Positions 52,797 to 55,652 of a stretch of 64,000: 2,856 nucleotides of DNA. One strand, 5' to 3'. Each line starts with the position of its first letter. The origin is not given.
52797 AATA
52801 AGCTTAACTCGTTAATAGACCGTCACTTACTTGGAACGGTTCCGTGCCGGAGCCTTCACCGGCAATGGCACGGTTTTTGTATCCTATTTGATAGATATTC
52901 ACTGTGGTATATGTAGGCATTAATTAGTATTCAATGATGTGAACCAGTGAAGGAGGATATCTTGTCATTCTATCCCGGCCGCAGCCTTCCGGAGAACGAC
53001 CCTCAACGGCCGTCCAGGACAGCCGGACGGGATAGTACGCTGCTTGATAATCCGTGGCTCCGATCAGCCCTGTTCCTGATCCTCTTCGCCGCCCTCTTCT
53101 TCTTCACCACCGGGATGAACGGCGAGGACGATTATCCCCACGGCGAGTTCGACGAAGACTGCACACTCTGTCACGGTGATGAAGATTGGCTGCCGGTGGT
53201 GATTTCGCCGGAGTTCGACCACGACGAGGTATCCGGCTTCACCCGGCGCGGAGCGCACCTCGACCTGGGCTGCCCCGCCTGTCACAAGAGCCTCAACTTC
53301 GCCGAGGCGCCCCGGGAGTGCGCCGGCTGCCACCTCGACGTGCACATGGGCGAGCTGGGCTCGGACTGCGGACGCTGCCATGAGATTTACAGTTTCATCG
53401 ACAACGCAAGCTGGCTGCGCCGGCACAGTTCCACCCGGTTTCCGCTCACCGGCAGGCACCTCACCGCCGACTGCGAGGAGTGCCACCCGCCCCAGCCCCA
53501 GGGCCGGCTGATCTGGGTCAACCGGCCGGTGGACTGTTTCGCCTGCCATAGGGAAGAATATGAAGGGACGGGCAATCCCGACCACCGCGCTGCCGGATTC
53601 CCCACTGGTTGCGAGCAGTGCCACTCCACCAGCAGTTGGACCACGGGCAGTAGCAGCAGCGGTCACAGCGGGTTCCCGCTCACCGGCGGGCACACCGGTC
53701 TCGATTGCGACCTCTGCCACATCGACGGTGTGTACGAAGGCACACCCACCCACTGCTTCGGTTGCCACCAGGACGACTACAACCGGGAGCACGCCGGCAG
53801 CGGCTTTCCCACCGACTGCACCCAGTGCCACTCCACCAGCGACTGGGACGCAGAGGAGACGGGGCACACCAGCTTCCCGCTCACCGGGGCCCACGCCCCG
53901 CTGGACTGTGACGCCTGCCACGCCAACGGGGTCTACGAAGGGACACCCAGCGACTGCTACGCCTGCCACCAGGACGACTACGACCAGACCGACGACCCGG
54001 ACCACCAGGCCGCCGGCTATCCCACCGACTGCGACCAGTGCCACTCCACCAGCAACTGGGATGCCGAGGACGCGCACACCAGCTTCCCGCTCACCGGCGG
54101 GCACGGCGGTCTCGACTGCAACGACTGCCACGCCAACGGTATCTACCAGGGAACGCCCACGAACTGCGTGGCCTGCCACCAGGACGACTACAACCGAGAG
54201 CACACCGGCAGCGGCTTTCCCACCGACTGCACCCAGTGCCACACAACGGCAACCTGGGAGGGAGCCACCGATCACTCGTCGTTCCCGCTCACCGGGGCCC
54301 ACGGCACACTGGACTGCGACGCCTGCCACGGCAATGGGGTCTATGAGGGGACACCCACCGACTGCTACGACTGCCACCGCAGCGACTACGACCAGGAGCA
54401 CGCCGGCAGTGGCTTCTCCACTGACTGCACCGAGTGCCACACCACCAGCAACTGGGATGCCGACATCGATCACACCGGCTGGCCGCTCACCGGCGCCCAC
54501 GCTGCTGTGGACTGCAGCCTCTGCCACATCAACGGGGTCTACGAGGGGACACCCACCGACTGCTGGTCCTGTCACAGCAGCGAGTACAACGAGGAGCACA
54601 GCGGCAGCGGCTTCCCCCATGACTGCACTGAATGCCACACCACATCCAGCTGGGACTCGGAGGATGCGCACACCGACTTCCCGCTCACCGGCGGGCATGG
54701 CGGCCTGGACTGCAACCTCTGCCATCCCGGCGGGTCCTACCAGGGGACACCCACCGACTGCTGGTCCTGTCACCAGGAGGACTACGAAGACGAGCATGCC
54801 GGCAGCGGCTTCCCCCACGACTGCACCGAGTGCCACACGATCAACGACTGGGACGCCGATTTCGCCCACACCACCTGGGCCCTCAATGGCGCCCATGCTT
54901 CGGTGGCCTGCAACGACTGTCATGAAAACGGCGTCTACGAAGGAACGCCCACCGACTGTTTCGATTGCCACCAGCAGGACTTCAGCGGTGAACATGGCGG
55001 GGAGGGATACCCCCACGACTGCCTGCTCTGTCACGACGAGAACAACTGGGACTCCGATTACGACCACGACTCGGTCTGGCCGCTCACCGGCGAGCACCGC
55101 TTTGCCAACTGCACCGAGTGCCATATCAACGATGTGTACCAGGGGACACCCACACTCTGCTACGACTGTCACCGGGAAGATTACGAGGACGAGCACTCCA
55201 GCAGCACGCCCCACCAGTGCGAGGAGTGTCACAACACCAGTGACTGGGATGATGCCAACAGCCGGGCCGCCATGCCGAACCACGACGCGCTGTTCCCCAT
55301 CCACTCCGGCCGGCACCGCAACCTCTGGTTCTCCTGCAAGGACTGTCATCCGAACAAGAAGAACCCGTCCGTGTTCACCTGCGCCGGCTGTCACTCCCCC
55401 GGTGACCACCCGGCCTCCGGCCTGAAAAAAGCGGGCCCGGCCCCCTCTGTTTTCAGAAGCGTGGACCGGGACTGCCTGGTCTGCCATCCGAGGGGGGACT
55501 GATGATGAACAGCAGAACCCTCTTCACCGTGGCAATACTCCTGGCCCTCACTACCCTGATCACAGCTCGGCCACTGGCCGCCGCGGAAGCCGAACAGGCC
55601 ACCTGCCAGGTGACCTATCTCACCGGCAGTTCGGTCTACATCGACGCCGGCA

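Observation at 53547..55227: Modular expansion of a ~60-aa trihaem unit inside the cytochrome gene (~9 near-identical tandem modules)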

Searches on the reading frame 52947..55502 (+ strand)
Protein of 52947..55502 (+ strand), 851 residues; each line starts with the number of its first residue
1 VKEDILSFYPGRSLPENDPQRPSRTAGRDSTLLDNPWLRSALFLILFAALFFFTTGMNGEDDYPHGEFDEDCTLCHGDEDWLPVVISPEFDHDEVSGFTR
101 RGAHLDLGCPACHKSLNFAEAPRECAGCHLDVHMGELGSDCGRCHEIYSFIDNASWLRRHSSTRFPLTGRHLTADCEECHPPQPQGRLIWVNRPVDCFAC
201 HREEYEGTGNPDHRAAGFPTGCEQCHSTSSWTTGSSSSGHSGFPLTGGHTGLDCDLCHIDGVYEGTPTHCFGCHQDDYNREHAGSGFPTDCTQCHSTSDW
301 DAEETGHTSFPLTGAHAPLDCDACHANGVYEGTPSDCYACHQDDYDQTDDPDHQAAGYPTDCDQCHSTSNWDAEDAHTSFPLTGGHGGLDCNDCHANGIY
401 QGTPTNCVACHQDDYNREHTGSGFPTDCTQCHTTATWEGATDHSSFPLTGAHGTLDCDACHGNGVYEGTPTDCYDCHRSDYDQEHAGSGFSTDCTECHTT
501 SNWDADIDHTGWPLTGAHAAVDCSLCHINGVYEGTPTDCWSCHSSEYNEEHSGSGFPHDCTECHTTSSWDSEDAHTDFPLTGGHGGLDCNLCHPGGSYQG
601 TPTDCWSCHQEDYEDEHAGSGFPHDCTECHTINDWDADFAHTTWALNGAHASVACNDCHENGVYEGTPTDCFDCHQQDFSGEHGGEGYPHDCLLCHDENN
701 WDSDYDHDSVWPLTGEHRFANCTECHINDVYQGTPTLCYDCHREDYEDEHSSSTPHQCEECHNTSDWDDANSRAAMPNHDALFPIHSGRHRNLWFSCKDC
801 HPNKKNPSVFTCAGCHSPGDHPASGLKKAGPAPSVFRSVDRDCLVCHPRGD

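Call 6: search_protein_families(library=pfam, proteins=[window:52947-55502:+], max_evalue=0.01)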
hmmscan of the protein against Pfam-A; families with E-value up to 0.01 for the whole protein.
window:52947-55502:+ (851 aa): 4 families
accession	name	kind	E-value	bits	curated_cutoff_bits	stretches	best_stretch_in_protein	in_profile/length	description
PF14522.11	Cytochrome_C7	-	3.3e-34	116.9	24.8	5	356-412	11-67/67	Cytochrome c7 and related cytochrome c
PF14537.11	Cytochrom_c3_2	-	1.2e-25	90.2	25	1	737-817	8-79/79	Cytochrome c3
PF02085.21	Cytochrom_CIII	-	1.3e-12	48.4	22.9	0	788-847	26-82/101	Class III cytochrome C family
PF22113.1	Mtrc-MtrF_II-IV_dom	-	1.3e-12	48.1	30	1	173-263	6-93/176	Outer membrane cytochrome MtrC/MtrF-like, domains II/IV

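Call 9: find_homologous_proteins(query=window:52947-55502:+, max_evalue=1e-10)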
Query window:52947-55502:+ (851 aa): 6233 proteins with E <= 1e-10 among 8000 candidates; the best 120 are listed.
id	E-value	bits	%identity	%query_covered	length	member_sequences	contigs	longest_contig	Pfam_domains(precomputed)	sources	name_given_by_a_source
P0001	0.0e+0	2073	100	99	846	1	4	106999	PF14537.12,PF02085.22,PF14522.12,PF22113.2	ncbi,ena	-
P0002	0.0e+0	1837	71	99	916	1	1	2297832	PF14537.12,PF02085.22,PF14522.12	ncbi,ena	-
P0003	0.0e+0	1480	42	92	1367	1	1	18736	PF02085.22,PF14522.12,PF22113.2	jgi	-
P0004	0.0e+0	1475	74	96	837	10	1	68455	PF14537.12,PF02085.22,PF14522.12,PF22113.2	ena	-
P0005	0.0e+0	1419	42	89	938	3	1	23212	PF14537.12,PF02085.22,PF14522.12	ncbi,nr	ncbi:MAG: hypothetical protein KDA16_04080 [Phycisphaerales bacterium]|nr:hypothetical protein [Phyc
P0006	0.0e+0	1414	40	93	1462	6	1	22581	PF14537.12,PF02085.22,PF14522.12,PF22113.2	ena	-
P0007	0.0e+0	1410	38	95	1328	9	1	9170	PF14537.12,PF02085.22,PF14522.12,PF22113.2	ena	-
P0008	0.0e+0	1407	40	92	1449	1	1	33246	PF24695.2,PF02085.22,PF14522.12,PF22113.2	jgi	jgi:hypothetical protein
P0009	0.0e+0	1406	42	90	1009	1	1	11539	PF14537.12,PF02085.22,PF14522.12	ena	-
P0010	0.0e+0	1401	38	93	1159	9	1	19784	PF02085.22,PF14522.12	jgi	jgi:hypothetical protein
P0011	0.0e+0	1395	62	93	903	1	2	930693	PF14537.12,PF02085.22,PF14522.12,PF22113.2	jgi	-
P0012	0.0e+0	1391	40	92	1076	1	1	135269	PF14537.12,PF02085.22,PF14522.12,PF22113.2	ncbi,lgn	-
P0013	0.0e+0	1387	40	92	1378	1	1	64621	PF14537.12,PF02085.22,PF14522.12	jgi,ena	-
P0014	0.0e+0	1382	40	87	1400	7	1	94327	PF14537.12,PF02085.22,PF22113.2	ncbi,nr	ncbi:MAG: hypothetical protein IPH10_08810 [bacterium]|nr:hypothetical protein [bacterium]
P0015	0.0e+0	1365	45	81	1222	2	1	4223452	PF14537.12,PF02085.22,PF00684.26,PF18353.8,PF14522.12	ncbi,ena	-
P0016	0.0e+0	1360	39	92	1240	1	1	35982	PF02085.22,PF14522.12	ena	-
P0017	0.0e+0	1357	40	89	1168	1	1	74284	PF14537.12,PF02085.22,PF14522.12,PF15506.11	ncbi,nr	ncbi:MAG: hypothetical protein KDA20_03750 [Phycisphaerales bacterium]|nr:hypothetical protein [Phyc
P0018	0.0e+0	1356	40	92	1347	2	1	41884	PF20274.5,PF02085.22,PF00684.26,PF14522.12,PF22113.2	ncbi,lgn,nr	ncbi:MAG TPA: hypothetical protein VNN55_10945 [bacterium]|nr:hypothetical protein [bacterium]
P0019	0.0e+0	1347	38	92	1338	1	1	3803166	PF09699.16,PF14537.12,PF02085.22,PF14522.12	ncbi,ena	-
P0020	0.0e+0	1321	40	88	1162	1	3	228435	PF14537.12,PF02085.22,PF18353.8,PF14522.12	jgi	jgi:predicted CXXCH cytochrome family protein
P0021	0.0e+0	1304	38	93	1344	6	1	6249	PF14109.12,PF09257.17,PF02085.22,PF14522.12,PF22113.2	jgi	jgi:hypothetical protein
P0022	0.0e+0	1299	37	97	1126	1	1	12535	PF14537.12,PF02085.22,PF14522.12,PF22113.2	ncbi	-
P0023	0.0e+0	1290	41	93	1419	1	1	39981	PF14537.12,PF20274.5,PF02085.22,PF14522.12,PF22113.2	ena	-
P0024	0.0e+0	1285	40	92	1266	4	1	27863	PF02085.22,PF14522.12,PF22113.2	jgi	jgi:glutamate mutase epsilon subunit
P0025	0.0e+0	1281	40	89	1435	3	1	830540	PF02085.22,PF14522.12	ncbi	-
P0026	0.0e+0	1280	39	92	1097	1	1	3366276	PF14537.12,PF02085.22,PF14522.12,PF22113.2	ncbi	-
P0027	0.0e+0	1270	39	92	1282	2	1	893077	PF14537.12,PF02085.22,PF14522.12,PF22113.2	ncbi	-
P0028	0.0e+0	1268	39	89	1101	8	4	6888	PF14537.12,PF02085.22,PF14522.12,PF22113.2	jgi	jgi:hypothetical protein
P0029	0.0e+0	1261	36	94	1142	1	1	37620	PF07887.17,PF08125.19,PF02085.22,PF14522.12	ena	-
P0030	0.0e+0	1255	41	93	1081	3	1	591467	PF14537.12,PF02085.22,PF00684.26,PF14522.12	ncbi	-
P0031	0.0e+0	1246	37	92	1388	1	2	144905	PF14537.12,PF02085.22,PF14522.12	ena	-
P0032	0.0e+0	1242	39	92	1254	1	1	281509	PF02085.22,PF14522.12,PF22113.2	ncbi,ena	-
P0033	0.0e+0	1239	39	92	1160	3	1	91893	PF07709.17,PF02085.22,PF18353.8,PF14522.12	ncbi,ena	-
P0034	0.0e+0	1238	39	92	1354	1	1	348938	PF01571.27,PF14537.12,PF02085.22,PF14522.12,PF22113.2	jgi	jgi:hypothetical protein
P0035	0.0e+0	1237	37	92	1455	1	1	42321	PF14537.12,PF24591.2,PF02085.22,PF00684.26,PF14522.12,PF22113.2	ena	-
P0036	0.0e+0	1232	39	88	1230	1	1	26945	PF14537.12,PF20323.4,PF02085.22,PF14522.12,PF22113.2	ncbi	-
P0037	0.0e+0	1232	40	92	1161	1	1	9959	PF14537.12,PF02085.22,PF14522.12,PF15506.11,PF22113.2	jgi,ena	-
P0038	0.0e+0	1227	36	92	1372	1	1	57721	PF09699.16,PF09769.15,PF14537.12,PF24814.2,PF02085.22,PF14522.12,PF22113.2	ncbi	ncbi:MAG: hypothetical protein ABIR70_07745 [Bryobacteraceae bacterium]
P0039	0.0e+0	1217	38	90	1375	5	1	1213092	PF14537.12,PF02085.22,PF00684.26,PF14522.12,PF22113.2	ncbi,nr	ncbi:MAG: hypothetical protein LCH67_01575 [Bacteroidetes bacterium]|nr:hypothetical protein [Bacter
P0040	0.0e+0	1216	39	92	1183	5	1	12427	PF14537.12,PF02085.22,PF14522.12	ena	-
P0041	0.0e+0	1214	38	88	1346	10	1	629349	PF14537.12,PF02085.22,PF14522.12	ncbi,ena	-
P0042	0.0e+0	1212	40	92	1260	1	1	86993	PF02085.22,PF14522.12,PF22113.2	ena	-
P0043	0.0e+0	1208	42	90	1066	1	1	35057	PF02085.22,PF14522.12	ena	-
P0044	0.0e+0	1202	40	89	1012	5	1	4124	PF14537.12,PF02085.22,PF14522.12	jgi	jgi:hypothetical protein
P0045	0.0e+0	1197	38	92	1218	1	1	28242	PF14537.12,PF02085.22,PF14522.12,PF22113.2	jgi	jgi:hypothetical protein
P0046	0.0e+0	1197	39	92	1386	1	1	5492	PF25809.1,PF02085.22,PF00684.26,PF14522.12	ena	-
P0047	0.0e+0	1193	40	89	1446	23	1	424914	PF14537.12,PF02085.22,PF18353.8,PF14522.12,PF22113.2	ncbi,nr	ncbi:MAG: hypothetical protein IPP20_19475 [Gemmatimonadetes bacterium]|nr:hypothetical protein [Gem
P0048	0.0e+0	1190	35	91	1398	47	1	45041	PF16754.11,PF14413.12,PF02085.22,PF14522.12,PF22113.2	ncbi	ncbi:MAG: multiheme c-type cytochrome [Candidatus Sulfotelmatobacter sp.]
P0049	0.0e+0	1185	37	92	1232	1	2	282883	PF14537.12,PF02085.22,PF14522.12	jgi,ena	-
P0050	0.0e+0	1183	39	92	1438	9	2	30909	PF14537.12,PF02085.22,PF14522.12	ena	-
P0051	0.0e+0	1181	37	95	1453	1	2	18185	PF09257.17,PF02085.22,PF14522.12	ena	-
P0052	0.0e+0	1179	38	95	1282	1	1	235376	PF14537.12,PF02085.22,PF14522.12,PF22113.2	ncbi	-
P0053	0.0e+0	1175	36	95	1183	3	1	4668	PF14537.12,PF09126.17,PF02085.22,PF23865.2,PF14522.12,PF22113.2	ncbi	-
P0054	0.0e+0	1167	43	89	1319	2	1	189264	PF02085.22,PF14522.12,PF22113.2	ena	-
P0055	0.0e+0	1163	39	94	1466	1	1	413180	PF02085.22,PF22113.2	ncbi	ncbi:MAG: hypothetical protein U0Q18_21745 [Bryobacteraceae bacterium]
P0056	0.0e+0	1163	41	90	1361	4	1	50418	PF14537.12,PF02085.22,PF14522.12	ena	-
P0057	0.0e+0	1160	40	92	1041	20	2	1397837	PF14537.12,PF02085.22,PF00684.26,PF01492.22,PF14522.12,PF22113.2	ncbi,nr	ncbi:MAG: hypothetical protein IPL64_01835 [Flavobacteriales bacterium]|nr:hypothetical protein [Fla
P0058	0.0e+0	1160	42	92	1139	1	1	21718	PF14537.12,PF02085.22,PF14522.12,PF22113.2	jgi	jgi:hypothetical protein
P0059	0.0e+0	1156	39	92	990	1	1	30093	PF14537.12,PF02085.22,PF14522.12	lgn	-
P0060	0.0e+0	1156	39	91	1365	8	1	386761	PF14537.12,PF02085.22,PF18353.8,PF14522.12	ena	-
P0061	0.0e+0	1154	37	93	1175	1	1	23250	PF14537.12,PF04981.19,PF02085.22,PF18353.8,PF14522.12,PF22113.2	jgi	jgi:hypothetical protein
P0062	0.0e+0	1152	39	92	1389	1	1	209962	PF14537.12,PF02085.22,PF14522.12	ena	-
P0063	0.0e+0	1151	39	89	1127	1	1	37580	PF02085.22,PF14522.12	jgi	jgi:hypothetical protein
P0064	0.0e+0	1149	39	86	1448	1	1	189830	PF14537.12,PF07709.17,PF02085.22,PF18353.8,PF14522.12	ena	-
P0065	0.0e+0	1149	40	92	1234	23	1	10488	PF01203.26,PF22595.2,PF04785.18,PF02085.22,PF14522.12,PF22113.2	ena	-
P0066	0.0e+0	1144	42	92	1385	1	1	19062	PF14537.12,PF24304.2,PF02085.22,PF14522.12,PF22113.2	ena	-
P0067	0.0e+0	1144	40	92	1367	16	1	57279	PF14537.12,PF02085.22,PF18353.8,PF14522.12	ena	-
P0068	0.0e+0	1142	40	92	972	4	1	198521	PF09699.16,PF14537.12,PF02085.22,PF18353.8,PF14522.12,PF10217.15,PF22113.2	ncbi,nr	ncbi:MAG: hypothetical protein IT359_10950, partial [Gemmatimonadaceae bacterium]|nr:hypothetical pr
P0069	0.0e+0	1141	46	87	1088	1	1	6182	PF02085.22,PF14522.12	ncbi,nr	ncbi:hypothetical protein K8I85_06975 [bacterium]|nr:hypothetical protein [bacterium]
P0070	0.0e+0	1139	40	95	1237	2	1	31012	PF02085.22,PF14522.12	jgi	-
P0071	0.0e+0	1136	37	93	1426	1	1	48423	PF01869.27,PF14537.12,PF04981.19,PF00983.25,PF02085.22,PF14522.12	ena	-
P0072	0.0e+0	1136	39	89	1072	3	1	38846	PF20323.4,PF02085.22,PF14522.12,PF22113.2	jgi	jgi:hypothetical protein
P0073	0.0e+0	1133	37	93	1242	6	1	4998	PF09699.16,PF14537.12,PF04981.19,PF02085.22,PF14522.12,PF22113.2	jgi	jgi:hypothetical protein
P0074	0.0e+0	1129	38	94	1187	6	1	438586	PF14537.12,PF02085.22,PF14522.12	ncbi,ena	-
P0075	0.0e+0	1126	38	92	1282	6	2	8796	PF14537.12,PF04981.19,PF02085.22,PF14522.12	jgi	-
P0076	0.0e+0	1122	36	94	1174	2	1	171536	PF02085.22,PF14522.12,PF22113.2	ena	-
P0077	0.0e+0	1119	40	93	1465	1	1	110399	PF14537.12,PF02085.22,PF14522.12,PF22113.2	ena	-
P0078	0.0e+0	1118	37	93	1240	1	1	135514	PF14537.12,PF02085.22,PF14522.12,PF22113.2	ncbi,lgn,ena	-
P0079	0.0e+0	1116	39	87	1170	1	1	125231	PF09699.16,PF14537.12,PF02085.22,PF14522.12,PF22113.2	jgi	jgi:hypothetical protein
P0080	0.0e+0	1114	38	89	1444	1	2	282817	PF14537.12,PF02085.22,PF14522.12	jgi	jgi:hypothetical protein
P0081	0.0e+0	1113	40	93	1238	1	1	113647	PF02085.22,PF14522.12,PF22113.2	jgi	-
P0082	0.0e+0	1110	43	92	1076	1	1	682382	PF14537.12,PF02911.24,PF02085.22,PF00684.26,PF18353.8,PF14522.12,PF22113.2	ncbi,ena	-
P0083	0.0e+0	1101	40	89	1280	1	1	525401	PF14537.12,PF16217.11,PF07709.17,PF10354.16,PF02085.22,PF14522.12,PF22113.2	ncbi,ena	-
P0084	0.0e+0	1096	39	89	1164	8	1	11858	PF14537.12,PF02085.22,PF14522.12,PF22113.2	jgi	-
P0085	0.0e+0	1096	39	88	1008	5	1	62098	PF09699.16,PF14537.12,PF02085.22,PF14522.12,PF22113.2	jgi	-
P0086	0.0e+0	1091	41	95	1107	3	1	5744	PF14537.12,PF02085.22,PF14522.12,PF22113.2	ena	-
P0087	0.0e+0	1087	38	88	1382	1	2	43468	PF14537.12,PF02085.22,PF14522.12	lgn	-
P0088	0.0e+0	1082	40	90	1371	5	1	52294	PF09699.16,PF02085.22,PF14522.12,PF10217.15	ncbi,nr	ncbi:MAG: hypothetical protein IT360_07910 [Gemmatimonadaceae bacterium]|nr:hypothetical protein [Ge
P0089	0.0e+0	1079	37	91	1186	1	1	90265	PF14537.12,PF13435.12,PF02085.22,PF14522.12,PF22113.2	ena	-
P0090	0.0e+0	1074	39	95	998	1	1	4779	PF14537.12,PF02085.22,PF00684.26,PF14522.12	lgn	-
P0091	0.0e+0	1074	41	93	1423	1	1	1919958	PF14537.12,PF02085.22,PF14522.12,PF22113.2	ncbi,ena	-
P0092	0.0e+0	1073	39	97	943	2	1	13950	PF14537.12,PF02085.22,PF14522.12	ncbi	-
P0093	0.0e+0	1072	38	93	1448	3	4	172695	PF02085.22,PF14522.12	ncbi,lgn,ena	-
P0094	0.0e+0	1071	40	92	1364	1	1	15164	PF14537.12,PF02085.22,PF14522.12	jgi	-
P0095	0.0e+0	1069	39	90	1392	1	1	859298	PF02085.22,PF14522.12,PF22113.2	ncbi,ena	-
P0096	0.0e+0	1067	43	92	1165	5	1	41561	PF14537.12,PF02085.22,PF14522.12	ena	-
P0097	0.0e+0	1065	43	90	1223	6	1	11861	PF09699.16,PF02085.22,PF00684.26,PF14522.12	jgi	-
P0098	0.0e+0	1064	40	89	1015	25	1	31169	PF14537.12,PF02085.22,PF14522.12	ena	-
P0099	0.0e+0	1055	37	91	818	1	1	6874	PF14537.12,PF02085.22,PF14522.12,PF22113.2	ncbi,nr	ncbi:MAG TPA: hypothetical protein VK470_09440 [Bacteroidota bacterium]|nr:hypothetical protein [Bac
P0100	0.0e+0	1053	35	95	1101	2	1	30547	PF07709.17,PF02085.22,PF14522.12,PF22113.2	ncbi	-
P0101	0.0e+0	1049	36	89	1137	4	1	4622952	PF14537.12,PF14427.13,PF02085.22,PF14522.12,PF22113.2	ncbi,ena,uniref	ncbi:hypothetical protein [uncultured Draconibacterium sp.]|uniref:hypothetical protein n=1 Tax=uncu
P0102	0.0e+0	1045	38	93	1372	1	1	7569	PF14537.12,PF02085.22,PF14522.12,PF22113.2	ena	-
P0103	0.0e+0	1043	38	96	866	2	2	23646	PF14537.12,PF02085.22,PF14522.12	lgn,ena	-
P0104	0.0e+0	1043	41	96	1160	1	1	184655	PF02085.22,PF14522.12,PF22113.2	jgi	jgi:hypothetical protein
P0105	0.0e+0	1040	41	96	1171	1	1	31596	PF14537.12,PF02085.22,PF14522.12,PF22113.2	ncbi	-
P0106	0.0e+0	1039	36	92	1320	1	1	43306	PF14537.12,PF02085.22,PF14522.12,PF22113.2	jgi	jgi:hypothetical protein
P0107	0.0e+0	1033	38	94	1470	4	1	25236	PF14537.12,PF02085.22,PF14522.12,PF22113.2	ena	-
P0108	0.0e+0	1032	38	89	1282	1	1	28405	PF14537.12,PF02085.22,PF14522.12,PF22113.2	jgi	jgi:hypothetical protein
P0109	0.0e+0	1028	36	93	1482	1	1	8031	PF14537.12,PF02085.22,PF14522.12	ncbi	-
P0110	0.0e+0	1027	38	93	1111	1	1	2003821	PF02085.22,PF14522.12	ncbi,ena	-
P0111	0.0e+0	1026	40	92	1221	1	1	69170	PF13596.13,PF10621.15,PF14537.12,PF02085.22,PF14522.12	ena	-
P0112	0.0e+0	1023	36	96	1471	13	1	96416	PF14537.12,PF24351.2,PF02085.22,PF14522.12,PF22113.2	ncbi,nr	ncbi:MAG TPA: hypothetical protein VKT49_12350 [Bryobacteraceae bacterium]|nr:hypothetical protein [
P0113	0.0e+0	1022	38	90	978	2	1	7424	PF02085.22,PF14522.12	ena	-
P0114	0.0e+0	1020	39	92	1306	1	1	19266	PF09699.16,PF14537.12,PF02085.22,PF14522.12,PF10217.15,PF22113.2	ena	-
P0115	0.0e+0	1015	36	90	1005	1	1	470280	PF14537.12,PF02085.22,PF14522.12,PF22113.2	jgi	jgi:hypothetical protein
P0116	0.0e+0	1013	37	88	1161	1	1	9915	PF09699.16,PF02085.22,PF14522.12,PF22113.2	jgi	jgi:hypothetical protein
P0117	0.0e+0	1012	41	92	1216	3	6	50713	PF02085.22,PF14522.12,PF22113.2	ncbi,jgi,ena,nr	ncbi:hypothetical protein COW53_08565 [bacterium CG17_big_fil_post_rev_8_21_14_2_50_64_8]|nr:MAG: hy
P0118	4.1e-298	1010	41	93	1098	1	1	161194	PF02085.22,PF14522.12,PF22113.2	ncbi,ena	-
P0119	5.4e-298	1010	40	95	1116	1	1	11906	PF14537.12,PF02085.22,PF14522.12,PF22113.2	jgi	-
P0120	1.6e-297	1008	39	84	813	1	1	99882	PF02085.22,PF14522.12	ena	-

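Call 10: search_solved_structures(query=window:52947-55502:+, max_evalue=0.001, show_alignments=2)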
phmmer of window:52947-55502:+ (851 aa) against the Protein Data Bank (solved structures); distinct sequences matched with E-value up to 0.001: 0.
